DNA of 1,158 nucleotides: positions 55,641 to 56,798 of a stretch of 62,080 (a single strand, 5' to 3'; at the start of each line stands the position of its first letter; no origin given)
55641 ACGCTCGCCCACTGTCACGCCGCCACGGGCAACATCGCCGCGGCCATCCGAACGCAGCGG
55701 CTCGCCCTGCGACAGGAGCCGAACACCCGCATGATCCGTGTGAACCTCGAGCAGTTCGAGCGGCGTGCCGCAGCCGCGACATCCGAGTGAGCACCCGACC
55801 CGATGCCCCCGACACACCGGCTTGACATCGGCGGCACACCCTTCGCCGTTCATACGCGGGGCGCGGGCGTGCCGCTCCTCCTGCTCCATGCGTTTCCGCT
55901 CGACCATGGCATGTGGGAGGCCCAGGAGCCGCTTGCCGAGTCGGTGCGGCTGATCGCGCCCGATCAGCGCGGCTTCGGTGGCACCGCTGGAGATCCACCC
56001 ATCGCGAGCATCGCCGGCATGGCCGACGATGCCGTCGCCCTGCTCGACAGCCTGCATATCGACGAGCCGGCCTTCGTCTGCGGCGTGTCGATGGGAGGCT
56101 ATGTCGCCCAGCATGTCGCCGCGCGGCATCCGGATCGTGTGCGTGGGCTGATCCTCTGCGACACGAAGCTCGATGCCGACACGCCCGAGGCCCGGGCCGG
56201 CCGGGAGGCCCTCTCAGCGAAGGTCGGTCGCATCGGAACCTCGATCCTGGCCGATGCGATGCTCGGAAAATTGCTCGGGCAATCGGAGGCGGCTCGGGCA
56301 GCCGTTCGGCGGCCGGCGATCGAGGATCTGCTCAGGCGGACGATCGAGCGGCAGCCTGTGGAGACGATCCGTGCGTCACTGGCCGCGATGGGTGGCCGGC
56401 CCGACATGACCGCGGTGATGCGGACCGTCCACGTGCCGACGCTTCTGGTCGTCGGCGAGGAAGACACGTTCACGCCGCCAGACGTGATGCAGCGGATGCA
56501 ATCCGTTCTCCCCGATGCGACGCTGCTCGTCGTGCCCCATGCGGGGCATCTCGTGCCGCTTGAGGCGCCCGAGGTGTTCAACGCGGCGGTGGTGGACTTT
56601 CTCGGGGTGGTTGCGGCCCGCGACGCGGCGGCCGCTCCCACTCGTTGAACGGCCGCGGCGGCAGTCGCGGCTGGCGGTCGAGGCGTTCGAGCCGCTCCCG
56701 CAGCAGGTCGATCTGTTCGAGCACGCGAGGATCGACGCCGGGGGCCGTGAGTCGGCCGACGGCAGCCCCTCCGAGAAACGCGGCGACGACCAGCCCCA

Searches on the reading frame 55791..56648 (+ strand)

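Call 78: search_protein_families(library=pfam, proteins=[window:55791-56648:+], max_evalue=0.0001)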
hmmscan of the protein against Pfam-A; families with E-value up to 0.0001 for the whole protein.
window:55791-56648:+ (285 aa): 7 families
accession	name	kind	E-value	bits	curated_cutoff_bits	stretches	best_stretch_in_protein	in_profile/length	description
PF00561.26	Abhydrolase_1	-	4.7e-28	98.9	25.8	1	28-260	2-245/245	alpha/beta hydrolase fold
PF12697.13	Abhydrolase_6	-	3.7e-23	83.8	26.3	1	29-266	1-217/217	Alpha/beta hydrolase family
PF12146.15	Hydrolase_4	-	9.5e-21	74.6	27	1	53-258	33-237/239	Serine aminopeptidase, S33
PF03096.20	Ndr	-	4.1e-15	55.7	23.3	1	68-271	76-276/283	Ndr family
PF00975.26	Thioesterase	-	9.8e-07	29.6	26.4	1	52-151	28-131/226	Thioesterase domain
PF08386.16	Abhydrolase_4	-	5.2e-06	27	21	1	213-271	33-91/103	TAP-like protein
PF20408.4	Abhydrolase_11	-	2.6e-05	24.5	27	0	81-122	64-104/193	Alpha/beta hydrolase domain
